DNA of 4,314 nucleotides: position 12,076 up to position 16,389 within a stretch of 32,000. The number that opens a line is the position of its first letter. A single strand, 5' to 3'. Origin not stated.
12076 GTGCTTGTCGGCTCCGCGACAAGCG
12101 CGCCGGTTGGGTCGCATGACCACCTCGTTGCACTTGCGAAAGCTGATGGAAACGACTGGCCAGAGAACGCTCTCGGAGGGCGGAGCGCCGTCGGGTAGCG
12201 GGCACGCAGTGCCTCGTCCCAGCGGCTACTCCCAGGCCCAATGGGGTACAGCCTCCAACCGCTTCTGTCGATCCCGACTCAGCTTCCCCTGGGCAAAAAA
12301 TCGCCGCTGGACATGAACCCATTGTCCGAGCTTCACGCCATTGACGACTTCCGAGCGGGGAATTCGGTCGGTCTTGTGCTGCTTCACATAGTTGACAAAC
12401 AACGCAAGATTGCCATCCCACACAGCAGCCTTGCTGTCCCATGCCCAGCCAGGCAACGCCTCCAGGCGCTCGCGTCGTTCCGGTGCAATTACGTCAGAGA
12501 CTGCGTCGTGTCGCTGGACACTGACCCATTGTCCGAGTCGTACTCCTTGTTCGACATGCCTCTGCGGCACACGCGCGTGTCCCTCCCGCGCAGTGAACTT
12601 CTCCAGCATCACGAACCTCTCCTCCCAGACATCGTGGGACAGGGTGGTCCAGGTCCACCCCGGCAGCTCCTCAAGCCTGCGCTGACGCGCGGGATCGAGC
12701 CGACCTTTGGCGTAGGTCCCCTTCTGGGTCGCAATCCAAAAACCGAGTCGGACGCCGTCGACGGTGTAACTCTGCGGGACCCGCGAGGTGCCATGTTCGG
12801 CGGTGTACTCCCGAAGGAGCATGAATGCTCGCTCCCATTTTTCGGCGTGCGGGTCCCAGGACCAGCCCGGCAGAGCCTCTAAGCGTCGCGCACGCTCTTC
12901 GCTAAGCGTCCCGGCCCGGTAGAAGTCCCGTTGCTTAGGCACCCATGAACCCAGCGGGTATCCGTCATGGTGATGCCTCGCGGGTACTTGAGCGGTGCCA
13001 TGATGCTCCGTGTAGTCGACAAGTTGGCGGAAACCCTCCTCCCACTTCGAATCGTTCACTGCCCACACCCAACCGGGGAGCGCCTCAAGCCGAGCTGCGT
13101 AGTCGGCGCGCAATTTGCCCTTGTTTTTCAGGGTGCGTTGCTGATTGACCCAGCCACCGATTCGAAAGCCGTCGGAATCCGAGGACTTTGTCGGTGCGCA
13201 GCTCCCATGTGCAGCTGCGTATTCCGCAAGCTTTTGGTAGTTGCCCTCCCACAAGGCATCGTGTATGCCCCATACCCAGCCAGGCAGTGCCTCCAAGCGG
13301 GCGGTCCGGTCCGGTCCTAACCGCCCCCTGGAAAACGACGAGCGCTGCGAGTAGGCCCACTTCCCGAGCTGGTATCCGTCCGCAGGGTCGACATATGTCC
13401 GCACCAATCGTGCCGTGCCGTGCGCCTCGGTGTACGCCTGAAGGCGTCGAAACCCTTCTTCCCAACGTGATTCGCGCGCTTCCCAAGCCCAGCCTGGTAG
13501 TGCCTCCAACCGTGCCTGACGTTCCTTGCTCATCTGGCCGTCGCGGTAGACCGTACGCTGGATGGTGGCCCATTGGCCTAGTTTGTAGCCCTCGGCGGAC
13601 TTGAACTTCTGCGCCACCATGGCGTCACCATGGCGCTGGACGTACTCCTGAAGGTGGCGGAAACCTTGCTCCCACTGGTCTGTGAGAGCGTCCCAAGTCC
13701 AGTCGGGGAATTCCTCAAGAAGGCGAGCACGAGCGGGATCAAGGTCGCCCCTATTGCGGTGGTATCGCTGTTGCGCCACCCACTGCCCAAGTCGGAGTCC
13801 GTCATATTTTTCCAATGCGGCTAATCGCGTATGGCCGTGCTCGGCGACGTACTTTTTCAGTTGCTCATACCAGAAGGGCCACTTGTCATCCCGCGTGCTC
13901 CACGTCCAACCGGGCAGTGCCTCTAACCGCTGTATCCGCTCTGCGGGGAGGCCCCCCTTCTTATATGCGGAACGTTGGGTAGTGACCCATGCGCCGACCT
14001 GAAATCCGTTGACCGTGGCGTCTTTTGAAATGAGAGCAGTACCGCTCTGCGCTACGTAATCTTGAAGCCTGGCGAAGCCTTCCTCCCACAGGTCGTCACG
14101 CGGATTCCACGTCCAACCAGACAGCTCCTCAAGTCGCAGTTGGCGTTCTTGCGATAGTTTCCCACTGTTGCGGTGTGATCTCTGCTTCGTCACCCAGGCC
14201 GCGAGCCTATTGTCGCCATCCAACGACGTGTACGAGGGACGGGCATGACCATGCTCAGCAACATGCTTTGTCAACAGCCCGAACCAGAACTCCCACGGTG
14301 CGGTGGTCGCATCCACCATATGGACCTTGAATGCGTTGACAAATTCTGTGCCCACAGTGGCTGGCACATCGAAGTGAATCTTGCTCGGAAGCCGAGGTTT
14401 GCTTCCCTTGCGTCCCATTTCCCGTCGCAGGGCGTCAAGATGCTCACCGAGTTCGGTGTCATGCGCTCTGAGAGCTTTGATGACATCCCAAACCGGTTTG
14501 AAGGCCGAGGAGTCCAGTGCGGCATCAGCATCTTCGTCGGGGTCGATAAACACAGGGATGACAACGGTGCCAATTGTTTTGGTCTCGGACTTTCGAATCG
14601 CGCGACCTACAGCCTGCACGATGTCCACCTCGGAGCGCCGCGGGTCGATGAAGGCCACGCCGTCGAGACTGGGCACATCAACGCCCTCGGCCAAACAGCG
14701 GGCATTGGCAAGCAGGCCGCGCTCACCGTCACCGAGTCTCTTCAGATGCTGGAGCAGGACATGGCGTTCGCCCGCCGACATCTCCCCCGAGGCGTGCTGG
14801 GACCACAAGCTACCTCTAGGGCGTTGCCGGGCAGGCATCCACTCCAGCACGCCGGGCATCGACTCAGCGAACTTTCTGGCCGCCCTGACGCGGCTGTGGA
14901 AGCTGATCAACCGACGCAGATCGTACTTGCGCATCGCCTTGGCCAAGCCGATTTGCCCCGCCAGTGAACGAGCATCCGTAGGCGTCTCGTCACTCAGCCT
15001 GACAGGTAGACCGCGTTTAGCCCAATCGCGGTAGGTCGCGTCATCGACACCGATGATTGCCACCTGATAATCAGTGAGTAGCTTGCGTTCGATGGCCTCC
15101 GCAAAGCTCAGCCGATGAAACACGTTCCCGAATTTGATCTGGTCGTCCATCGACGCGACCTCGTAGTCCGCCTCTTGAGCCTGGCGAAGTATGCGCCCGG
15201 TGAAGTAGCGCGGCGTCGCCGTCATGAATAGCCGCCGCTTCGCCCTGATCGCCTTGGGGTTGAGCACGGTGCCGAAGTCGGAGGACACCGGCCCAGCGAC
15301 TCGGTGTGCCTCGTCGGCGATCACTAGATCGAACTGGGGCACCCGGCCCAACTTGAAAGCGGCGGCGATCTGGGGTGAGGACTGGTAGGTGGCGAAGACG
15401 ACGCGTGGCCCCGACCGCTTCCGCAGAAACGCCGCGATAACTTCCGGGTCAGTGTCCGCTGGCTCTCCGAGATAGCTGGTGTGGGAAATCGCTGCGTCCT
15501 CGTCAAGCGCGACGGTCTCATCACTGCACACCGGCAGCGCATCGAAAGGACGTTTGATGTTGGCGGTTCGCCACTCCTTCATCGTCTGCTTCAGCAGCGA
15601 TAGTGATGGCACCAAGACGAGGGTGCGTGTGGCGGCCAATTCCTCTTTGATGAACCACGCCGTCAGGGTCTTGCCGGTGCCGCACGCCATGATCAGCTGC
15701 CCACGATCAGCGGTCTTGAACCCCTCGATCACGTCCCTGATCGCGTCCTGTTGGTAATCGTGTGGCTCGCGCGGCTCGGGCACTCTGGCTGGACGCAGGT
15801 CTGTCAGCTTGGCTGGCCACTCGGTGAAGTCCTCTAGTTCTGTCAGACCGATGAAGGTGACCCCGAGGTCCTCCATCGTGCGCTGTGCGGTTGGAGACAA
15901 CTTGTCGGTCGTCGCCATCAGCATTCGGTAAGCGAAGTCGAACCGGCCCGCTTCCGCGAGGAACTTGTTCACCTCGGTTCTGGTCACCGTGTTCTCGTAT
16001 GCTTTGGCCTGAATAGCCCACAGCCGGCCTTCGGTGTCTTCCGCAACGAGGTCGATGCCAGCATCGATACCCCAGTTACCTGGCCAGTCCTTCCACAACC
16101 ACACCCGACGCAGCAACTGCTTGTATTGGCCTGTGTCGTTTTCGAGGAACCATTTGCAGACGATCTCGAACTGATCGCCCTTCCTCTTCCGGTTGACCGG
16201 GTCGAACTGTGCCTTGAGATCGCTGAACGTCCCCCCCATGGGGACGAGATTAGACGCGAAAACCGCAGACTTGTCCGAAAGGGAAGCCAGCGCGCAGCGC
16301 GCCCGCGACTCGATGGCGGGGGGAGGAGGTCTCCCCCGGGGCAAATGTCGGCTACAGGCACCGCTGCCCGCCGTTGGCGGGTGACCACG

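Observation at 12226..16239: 1337-aa Mrr-nuclease / SF2-helicase / 10xHA protein as island cargo: candidate single-gene anti-phage or helper-interference system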

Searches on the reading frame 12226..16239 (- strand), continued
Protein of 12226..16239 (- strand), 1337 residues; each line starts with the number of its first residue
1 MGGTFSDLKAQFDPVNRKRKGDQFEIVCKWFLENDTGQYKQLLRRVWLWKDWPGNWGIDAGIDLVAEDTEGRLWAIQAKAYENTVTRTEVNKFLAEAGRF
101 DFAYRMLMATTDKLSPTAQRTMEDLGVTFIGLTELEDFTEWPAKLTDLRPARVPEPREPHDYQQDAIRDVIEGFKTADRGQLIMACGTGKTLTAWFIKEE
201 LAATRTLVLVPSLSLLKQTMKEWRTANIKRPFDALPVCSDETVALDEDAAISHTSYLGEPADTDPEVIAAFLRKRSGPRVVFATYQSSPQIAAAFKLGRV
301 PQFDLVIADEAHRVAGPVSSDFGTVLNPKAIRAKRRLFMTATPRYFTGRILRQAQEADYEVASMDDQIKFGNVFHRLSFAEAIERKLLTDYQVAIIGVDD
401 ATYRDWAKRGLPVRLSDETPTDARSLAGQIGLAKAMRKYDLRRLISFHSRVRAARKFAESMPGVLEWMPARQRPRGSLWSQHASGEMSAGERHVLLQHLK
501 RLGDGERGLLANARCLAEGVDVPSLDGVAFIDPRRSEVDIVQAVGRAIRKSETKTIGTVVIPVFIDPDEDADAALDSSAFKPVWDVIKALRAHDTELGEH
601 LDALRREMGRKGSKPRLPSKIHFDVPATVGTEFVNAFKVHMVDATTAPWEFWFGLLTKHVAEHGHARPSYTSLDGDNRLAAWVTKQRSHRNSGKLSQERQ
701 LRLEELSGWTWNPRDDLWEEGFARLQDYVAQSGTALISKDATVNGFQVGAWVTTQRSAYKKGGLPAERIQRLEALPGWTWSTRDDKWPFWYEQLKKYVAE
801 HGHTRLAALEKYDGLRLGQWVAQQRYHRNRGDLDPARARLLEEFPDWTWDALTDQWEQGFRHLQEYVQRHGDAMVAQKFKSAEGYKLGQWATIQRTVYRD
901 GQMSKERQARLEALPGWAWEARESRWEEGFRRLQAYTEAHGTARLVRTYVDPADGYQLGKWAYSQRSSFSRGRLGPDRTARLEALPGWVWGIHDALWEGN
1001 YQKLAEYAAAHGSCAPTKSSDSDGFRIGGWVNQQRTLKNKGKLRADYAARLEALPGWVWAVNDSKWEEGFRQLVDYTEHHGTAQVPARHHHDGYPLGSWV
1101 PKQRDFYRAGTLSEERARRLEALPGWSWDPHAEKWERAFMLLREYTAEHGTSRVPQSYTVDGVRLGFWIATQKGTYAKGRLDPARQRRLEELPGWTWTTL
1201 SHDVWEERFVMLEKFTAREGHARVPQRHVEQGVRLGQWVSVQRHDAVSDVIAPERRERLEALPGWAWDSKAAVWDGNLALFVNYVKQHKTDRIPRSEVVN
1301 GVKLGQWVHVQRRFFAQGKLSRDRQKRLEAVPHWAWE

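Call 71: search_protein_families(library=padloc, proteins=[L085:8225-9802:-], max_evalue=0.001)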
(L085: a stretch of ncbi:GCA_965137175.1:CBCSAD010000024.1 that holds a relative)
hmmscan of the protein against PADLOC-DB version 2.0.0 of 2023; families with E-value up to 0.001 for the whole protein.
L085:8225-9802:- (525 aa): 39 families (the best 25 are shown)
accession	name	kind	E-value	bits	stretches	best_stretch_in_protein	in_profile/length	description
PDLC03772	RT_UG33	-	1.6e-172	572.8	1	2-516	2-489/490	DRT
PDLC03785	RT_UG9_large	-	1.2e-22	78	1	5-304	242-540/772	DRT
PDLC03771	RT_UG32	-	6.5e-20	69.3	1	31-293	51-308/521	DRT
PDLC03761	RT_UG23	-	6.9e-20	69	1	66-290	60-283/489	DRT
PDLC03760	RT_UG22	-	2.9e-19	67.5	1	66-439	61-416/476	DRT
PDLC03759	RT_UG21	-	5.4e-18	63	1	64-287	57-282/503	DRT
PDLC03783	Drt8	-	4.9e-14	50.5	1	66-300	58-291/493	DRT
PDLC03756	RT_UG19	-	8.1e-14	49.6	1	140-289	148-289/562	DRT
PDLC03786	RT_UG9_small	-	1.4e-12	45.2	1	17-273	21-283/541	DRT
PDLC03773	RT_UG34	-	1.9e-11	41.6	1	140-282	151-300/512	DRT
PDLC03749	RT_UG13a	-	2e-11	41.6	1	137-369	157-386/589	DRT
PDLC03774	RT_UG35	-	4e-11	39.9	1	124-293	444-611/938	DRT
PDLC03758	RT_UG20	-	5.3e-11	40.2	1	66-273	67-272/511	DRT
PDLC01136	RT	-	5.5e-10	37.1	1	142-273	132-249/263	RT (reverse transcriptase)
PDLC03775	RT_UG36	-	5.8e-10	36.7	1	140-269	144-267/557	DRT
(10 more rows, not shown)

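Call 87: find_encoding_contigs(protein=P0008, flank=9000, max_places=1)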
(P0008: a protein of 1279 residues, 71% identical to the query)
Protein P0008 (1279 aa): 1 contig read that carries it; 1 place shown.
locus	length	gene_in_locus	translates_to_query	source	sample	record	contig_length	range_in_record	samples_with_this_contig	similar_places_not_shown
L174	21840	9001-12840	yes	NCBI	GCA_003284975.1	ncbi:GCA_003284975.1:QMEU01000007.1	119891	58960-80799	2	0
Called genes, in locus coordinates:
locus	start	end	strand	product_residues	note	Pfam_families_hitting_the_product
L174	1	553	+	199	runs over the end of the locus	PF06475:Glycolipid_bind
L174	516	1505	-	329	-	PF03807:F420_oxidored (weak), PF02153:PDH_N, PF20463:PDH_C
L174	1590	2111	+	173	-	PF27101:Rv3753c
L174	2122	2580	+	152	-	PF00383:dCMP_cyt_deam_1, PF14437:MafB19-deam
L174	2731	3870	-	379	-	PF14657:Arm-DNA-bind_4 (faint), PF22022:Phage_int_M (weak), PF00589:Phage_integrase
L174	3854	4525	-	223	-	-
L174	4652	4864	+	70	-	-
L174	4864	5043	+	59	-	-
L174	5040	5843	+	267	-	-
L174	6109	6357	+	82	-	-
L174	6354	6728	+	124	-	PF12728:HTH_17 (weak)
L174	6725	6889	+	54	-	-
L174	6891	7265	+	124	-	-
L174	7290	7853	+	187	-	-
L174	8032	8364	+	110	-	-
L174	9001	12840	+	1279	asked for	PF13156:Mrr_cat_2, PF04851:ResIII, PF00270:DEAD, PF00271:Helicase_C (weak), PF03457:HA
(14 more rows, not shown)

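Call 88: find_encoding_contigs(protein=P0030, flank=9000, max_places=1)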
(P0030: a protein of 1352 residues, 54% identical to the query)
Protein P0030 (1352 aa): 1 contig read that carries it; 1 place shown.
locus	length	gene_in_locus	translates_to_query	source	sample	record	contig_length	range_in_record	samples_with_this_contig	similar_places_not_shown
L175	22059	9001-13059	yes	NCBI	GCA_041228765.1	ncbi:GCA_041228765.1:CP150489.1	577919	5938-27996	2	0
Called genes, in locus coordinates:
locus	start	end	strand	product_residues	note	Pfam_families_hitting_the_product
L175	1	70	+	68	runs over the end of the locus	-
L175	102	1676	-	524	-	-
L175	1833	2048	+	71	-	-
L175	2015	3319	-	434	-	-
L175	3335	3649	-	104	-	-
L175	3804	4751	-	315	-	-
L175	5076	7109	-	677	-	PF02342:TerD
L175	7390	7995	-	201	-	-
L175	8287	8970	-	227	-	-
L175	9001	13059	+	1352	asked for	PF13156:Mrr_cat_2, PF14278:TetR_C_8 (faint), PF00270:DEAD, PF04851:ResIII, PF00271:Helicase_C, PF03457:HA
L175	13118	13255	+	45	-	-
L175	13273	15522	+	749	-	PF14311:DUF4379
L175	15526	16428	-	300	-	PF11185:DUF2971 (weak)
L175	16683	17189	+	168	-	-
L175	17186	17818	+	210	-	PF08808:RES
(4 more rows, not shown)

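Call 89: find_encoding_contigs(protein=P0086, flank=9000, max_places=1)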
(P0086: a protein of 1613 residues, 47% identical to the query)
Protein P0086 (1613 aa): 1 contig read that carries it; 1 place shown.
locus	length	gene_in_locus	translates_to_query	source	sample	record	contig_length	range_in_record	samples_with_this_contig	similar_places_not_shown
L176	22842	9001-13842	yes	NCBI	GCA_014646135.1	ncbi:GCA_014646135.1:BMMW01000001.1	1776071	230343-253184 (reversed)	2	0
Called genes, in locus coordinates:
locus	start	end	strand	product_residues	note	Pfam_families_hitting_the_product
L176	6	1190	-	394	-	PF02470:MlaD, PF11887:Mce4_CUP1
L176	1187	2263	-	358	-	PF02470:MlaD, PF11887:Mce4_CUP1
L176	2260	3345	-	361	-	PF02470:MlaD, PF11887:Mce4_CUP1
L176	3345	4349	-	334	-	PF02470:MlaD, PF11887:Mce4_CUP1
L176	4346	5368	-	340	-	PF02470:MlaD, PF11887:Mce4_CUP1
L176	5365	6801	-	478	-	-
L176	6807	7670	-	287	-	PF02405:MlaE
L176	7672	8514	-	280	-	PF02405:MlaE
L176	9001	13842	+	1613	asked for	PF13156:Mrr_cat_2, PF00270:DEAD, PF04851:ResIII, PF00271:Helicase_C (weak), PF03457:HA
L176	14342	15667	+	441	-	-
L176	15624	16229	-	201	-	PF02834:LigT_PEase (faint), PF13563:2_5_RNA_ligase2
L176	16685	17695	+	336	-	-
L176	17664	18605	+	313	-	PF02624:YcaO (weak)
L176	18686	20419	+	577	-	PF00133:tRNA-synt_1 (faint), PF09334:tRNA-synt_1g, PF19303:Anticodon_3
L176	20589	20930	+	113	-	PF13560:HTH_31, PF13744:HTH_37 (weak), PF01381:HTH_3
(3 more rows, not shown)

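Call 90: find_encoding_contigs(protein=P0078, flank=9000, max_places=1)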
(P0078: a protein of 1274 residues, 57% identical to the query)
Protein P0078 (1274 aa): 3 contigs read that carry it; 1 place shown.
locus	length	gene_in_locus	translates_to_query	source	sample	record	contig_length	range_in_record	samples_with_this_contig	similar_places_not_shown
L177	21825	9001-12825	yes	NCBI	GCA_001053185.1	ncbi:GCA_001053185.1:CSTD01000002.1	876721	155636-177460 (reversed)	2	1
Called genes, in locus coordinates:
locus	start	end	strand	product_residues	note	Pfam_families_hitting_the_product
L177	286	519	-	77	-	PF26380:Pilin_Mycobact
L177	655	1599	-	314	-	PF04072:LCM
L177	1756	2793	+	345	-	PF01636:APH, PF19974:TCAD9 (weak), PF02958:EcKL (weak)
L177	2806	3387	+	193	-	-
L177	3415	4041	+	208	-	PF27329:Rv1289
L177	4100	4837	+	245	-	PF05305:DUF732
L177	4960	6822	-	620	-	-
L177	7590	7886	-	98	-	PF05016:ParE_toxin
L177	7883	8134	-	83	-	PF03693:ParD_antitoxin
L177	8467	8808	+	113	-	-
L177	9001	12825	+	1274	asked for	PF04471:Mrr_cat (weak), PF13156:Mrr_cat_2, PF04851:ResIII, PF00270:DEAD, PF00271:Helicase_C (weak), PF03457:HA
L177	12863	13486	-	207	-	PF02661:Fic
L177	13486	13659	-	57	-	-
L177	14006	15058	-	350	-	PF01548:DEDD_Tnp_IS110, PF02371:Transposase_20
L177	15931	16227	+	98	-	PF27150:Rv2240c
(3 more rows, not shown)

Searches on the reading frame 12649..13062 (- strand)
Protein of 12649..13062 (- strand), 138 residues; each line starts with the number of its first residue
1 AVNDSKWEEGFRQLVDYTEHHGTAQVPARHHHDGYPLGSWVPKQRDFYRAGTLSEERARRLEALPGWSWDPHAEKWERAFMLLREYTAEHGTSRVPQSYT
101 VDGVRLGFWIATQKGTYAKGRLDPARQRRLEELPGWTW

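Call 79: predict_structure(alignment_id=A4)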
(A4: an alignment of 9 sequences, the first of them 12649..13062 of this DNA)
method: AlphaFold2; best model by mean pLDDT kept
length: 138 residues; sequences in the alignment: 9
mean_pLDDT: 92.2   pTM: 0.71
mean pLDDT of the five models: 92.2, 91.5, 91.4, 91.3, 91.1
residues with pLDDT >= 90: 110; 70-90: 25; 50-70: 3; < 50: 0
segments of 3 or more residues with pLDDT < 50: none
pLDDT, mean of each block of 10 residues (from residue 1): 82 96 89 93 94 96 93 88 94 92 91 96 95 93
secondary structure, 60 per line:
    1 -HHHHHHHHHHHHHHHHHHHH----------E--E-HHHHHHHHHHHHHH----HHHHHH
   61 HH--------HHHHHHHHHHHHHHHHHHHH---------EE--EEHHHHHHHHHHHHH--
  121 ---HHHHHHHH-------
elements in order: H2-21 H37-50 H55-62 H71-90 H106-118 H124-131

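Call 81: fold_search(model_id=the predicted structure, library=pdb)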
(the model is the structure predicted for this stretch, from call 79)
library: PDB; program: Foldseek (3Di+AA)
matches with E <= 10: 2; with E <= 0.001: 0
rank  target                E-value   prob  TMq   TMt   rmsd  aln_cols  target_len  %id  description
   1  9ijb_D                8.7e+00  0.01  0.17  0.10  13.9       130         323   16  Crystal structure and function analysis of a highly potential drug target 6-phosphogluconate dehydrogenase in Mycobact (released 2024-07-03)
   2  2qm8_A                9.7e+00  0.02  0.17  0.09  13.9       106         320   13  MeaB, A Bacterial Homolog of MMAA, in the Nucleotide Free Form (released 2007-08-28)
